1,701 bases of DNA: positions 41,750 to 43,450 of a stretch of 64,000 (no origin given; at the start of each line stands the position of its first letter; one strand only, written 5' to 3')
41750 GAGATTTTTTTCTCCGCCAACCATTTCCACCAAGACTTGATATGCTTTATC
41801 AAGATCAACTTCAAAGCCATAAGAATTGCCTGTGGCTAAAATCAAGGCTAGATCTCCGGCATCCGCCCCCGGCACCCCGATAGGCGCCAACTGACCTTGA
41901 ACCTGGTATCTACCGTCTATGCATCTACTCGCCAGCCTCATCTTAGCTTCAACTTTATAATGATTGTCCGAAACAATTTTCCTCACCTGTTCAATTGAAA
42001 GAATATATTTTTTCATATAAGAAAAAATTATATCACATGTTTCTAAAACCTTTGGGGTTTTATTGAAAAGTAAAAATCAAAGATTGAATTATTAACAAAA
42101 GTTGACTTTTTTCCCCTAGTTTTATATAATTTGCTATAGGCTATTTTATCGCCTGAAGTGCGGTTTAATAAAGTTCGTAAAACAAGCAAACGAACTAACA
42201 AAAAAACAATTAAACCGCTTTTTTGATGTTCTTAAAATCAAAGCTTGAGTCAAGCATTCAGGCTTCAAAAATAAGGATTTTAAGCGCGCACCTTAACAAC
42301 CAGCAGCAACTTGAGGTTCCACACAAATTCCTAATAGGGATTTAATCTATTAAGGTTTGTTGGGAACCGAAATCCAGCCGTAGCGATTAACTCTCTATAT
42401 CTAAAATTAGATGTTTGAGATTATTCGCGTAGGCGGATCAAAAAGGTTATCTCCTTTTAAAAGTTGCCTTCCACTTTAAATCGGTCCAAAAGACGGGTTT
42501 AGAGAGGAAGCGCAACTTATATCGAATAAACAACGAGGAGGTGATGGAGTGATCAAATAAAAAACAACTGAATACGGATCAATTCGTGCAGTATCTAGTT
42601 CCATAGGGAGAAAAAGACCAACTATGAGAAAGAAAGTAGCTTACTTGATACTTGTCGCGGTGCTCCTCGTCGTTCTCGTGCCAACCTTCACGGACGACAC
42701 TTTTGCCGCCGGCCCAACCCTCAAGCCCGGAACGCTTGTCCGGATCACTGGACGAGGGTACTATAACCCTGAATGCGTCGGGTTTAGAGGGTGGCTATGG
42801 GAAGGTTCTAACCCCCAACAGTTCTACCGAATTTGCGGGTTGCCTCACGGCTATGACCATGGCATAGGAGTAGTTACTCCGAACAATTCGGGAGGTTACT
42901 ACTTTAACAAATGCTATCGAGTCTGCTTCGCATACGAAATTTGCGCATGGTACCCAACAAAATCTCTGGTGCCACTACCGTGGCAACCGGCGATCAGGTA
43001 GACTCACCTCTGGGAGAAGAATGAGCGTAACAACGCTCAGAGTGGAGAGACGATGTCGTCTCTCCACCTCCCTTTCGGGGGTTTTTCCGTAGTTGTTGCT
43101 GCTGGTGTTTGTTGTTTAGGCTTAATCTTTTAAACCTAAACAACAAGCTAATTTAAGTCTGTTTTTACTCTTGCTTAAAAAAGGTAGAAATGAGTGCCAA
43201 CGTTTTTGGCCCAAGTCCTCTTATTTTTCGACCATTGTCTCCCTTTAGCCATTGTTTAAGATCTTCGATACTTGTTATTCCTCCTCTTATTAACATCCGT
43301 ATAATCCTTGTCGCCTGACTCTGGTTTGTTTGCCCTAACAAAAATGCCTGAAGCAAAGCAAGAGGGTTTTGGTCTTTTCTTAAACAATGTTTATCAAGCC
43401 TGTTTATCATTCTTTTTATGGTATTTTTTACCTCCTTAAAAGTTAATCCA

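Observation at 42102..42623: Consensus promoter followed by about 0.5 kb of hairpin-rich non-coding RNA with an early terminator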

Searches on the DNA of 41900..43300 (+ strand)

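Call 4: search_rna_families(source=window, start=41900, end=43250, threshold=evalue, max_evalue=10, show_alignments=3)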
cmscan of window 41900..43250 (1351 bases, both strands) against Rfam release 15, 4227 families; matches with E-value up to 10: 6.
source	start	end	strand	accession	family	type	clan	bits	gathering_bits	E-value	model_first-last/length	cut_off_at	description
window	42437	42537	-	RF01859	Phe_leader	Cis-reg; leader;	-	21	55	1.2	1-125/125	no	Phenylalanine leader peptide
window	43104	43144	+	RF01080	UPD-PKib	Cis-reg;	-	18.1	39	3.3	1-32/32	no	Pseudoknot of upstream pseudoknot domain (UPD) of the 3'UTR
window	42154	42267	-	RF00410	SNORA2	Gene; snRNA; snoRNA; HACA-box;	CL00021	17.6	70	4.4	1-137/137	no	Small nucleolar RNA SNORA2/SNORA34 family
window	41938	41995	-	RF01622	ceN22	Gene; snRNA; snoRNA; CD-box;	-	17.1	45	3.4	1-76/76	no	Nematode snoRNA ceN22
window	43106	43155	+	RF03578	mir-3910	Gene; miRNA;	-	16.4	95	6.5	1-82/82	no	mir-3910 microRNA precursor family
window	43034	43076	+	RF03189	mir-1175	Gene; miRNA;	-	15.5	51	3.5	1-72/72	no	mir-1175 microRNA precursor family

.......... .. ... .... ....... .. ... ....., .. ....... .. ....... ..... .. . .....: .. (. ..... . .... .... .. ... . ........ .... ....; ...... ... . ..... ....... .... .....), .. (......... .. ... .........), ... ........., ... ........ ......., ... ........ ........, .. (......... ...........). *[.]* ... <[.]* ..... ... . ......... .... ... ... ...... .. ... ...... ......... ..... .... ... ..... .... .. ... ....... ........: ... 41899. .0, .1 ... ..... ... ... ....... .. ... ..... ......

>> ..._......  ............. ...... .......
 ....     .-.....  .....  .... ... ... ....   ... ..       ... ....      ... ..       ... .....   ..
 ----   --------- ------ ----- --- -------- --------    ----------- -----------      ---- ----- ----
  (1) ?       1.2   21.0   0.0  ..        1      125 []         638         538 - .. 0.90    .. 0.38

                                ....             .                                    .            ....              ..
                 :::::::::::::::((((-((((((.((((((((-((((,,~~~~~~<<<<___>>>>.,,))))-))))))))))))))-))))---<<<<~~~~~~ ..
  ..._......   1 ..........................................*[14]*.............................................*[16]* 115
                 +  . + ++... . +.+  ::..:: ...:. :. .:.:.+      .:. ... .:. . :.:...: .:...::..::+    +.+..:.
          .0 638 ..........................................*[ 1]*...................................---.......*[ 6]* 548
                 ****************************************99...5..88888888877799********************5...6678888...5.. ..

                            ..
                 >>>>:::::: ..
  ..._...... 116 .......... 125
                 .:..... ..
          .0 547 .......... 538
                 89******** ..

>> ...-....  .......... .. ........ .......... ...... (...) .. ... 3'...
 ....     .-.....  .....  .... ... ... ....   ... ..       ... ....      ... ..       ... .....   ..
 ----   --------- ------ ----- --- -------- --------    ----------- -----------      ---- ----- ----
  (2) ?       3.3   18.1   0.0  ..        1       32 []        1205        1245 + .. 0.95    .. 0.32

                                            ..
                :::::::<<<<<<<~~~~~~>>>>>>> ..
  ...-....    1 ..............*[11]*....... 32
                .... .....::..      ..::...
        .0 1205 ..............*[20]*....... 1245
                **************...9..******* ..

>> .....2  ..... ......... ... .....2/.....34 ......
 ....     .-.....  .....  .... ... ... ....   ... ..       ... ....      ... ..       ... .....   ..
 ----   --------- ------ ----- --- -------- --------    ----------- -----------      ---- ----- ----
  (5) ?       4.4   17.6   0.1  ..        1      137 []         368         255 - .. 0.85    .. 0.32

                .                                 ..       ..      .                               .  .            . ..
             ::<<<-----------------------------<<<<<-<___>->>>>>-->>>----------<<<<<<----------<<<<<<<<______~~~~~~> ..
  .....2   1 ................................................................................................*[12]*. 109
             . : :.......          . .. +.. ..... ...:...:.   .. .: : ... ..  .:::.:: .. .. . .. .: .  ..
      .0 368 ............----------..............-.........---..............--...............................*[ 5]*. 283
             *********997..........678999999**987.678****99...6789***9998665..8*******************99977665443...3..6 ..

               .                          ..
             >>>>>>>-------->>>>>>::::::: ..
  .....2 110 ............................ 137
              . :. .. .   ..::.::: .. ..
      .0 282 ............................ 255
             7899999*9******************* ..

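Call 89: search_dna_similar(query=window:42102-43165:+, collection=phages, mode=distant, max_evalue=0.001, max_rows=5)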
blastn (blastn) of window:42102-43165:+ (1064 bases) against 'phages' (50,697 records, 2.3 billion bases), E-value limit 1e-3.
No match.

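Call 90: search_dna_similar(query=window:42102-43165:+, collection=plasmids, mode=distant, max_evalue=0.001, max_rows=5)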
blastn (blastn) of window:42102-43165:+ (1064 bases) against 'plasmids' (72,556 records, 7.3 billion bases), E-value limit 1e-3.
No match.

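Call 92: build_rna_model(alignment_id=A7)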
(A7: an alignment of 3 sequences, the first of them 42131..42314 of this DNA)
Model R1 built from alignment A7 (3 sequences, 188 columns); structure: RNAalifold consensus.
model positions 184; base pairs 53; branch points 2; effective number of sequences 0.79; information 0.591 bits per position. Calibrated on 0.2 Mb of random sequence (short: E-values are rough).
structure used (alignment columns):
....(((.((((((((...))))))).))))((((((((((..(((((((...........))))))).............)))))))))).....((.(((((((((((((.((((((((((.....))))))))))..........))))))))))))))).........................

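Call 93: search_with_rna_model(model_id=R1, sources=[window, L001, L002, L003, L004, L005, L007, L008, L009, L012, L013, L014, L015, L016], max_evalue=10, show_alignments=0)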
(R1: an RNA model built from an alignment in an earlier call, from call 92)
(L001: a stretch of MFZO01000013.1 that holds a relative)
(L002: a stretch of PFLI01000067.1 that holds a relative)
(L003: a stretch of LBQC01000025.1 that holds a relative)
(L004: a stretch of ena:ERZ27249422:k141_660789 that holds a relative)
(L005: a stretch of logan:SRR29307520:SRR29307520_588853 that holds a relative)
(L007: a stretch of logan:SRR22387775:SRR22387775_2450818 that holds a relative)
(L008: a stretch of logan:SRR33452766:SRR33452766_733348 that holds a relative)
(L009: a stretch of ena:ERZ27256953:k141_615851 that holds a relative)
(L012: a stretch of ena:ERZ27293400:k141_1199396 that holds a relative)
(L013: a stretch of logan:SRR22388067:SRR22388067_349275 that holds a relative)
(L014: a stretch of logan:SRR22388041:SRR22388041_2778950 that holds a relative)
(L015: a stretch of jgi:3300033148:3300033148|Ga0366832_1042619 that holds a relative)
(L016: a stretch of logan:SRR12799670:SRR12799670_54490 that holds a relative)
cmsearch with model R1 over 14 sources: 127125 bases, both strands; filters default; matches with E-value up to 10: 14.
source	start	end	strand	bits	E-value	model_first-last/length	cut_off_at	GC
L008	140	322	-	224.2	2.6e-58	1-184/184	no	0.36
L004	2268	2449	-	222.3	8.3e-58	1-184/184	no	0.36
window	42130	42314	+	209.5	2.3e-54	1-184/184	no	0.35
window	11522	11640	+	16.7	0.014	1-184/184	no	0.32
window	43091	43213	-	15.5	0.03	1-184/184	no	0.35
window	12126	12175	-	14.1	0.072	34-84/184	no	0.32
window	56204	56338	+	11.9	0.29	1-184/184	no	0.31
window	51672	51705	-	9.7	1.1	111-144/184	no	0.44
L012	1856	1909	-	9.6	1.2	33-85/184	no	0.24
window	28281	28397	+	9.4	1.4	1-184/184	no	0.32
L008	291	396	+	8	3.1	1-184/184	no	0.27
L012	1730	1768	-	7.7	3.9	38-80/184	no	0.26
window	33818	33872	-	7.1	5.5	31-87/184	no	0.4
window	26762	26817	-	7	6.1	32-86/184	no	0.32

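Call 94: search_with_rna_model(model_id=R1, source=window, start=43000, end=43300, max_evalue=10, show_alignments=2)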
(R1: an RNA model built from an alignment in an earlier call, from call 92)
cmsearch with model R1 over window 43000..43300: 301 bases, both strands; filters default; matches with E-value up to 10: 3.
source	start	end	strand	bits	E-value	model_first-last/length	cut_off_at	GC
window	43091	43213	-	15.5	7.1e-05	1-184/184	no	0.35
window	43273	43300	-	-3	7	156-184/184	5'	0.36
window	43221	43236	-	-3.5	9.4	1-184/184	no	0.25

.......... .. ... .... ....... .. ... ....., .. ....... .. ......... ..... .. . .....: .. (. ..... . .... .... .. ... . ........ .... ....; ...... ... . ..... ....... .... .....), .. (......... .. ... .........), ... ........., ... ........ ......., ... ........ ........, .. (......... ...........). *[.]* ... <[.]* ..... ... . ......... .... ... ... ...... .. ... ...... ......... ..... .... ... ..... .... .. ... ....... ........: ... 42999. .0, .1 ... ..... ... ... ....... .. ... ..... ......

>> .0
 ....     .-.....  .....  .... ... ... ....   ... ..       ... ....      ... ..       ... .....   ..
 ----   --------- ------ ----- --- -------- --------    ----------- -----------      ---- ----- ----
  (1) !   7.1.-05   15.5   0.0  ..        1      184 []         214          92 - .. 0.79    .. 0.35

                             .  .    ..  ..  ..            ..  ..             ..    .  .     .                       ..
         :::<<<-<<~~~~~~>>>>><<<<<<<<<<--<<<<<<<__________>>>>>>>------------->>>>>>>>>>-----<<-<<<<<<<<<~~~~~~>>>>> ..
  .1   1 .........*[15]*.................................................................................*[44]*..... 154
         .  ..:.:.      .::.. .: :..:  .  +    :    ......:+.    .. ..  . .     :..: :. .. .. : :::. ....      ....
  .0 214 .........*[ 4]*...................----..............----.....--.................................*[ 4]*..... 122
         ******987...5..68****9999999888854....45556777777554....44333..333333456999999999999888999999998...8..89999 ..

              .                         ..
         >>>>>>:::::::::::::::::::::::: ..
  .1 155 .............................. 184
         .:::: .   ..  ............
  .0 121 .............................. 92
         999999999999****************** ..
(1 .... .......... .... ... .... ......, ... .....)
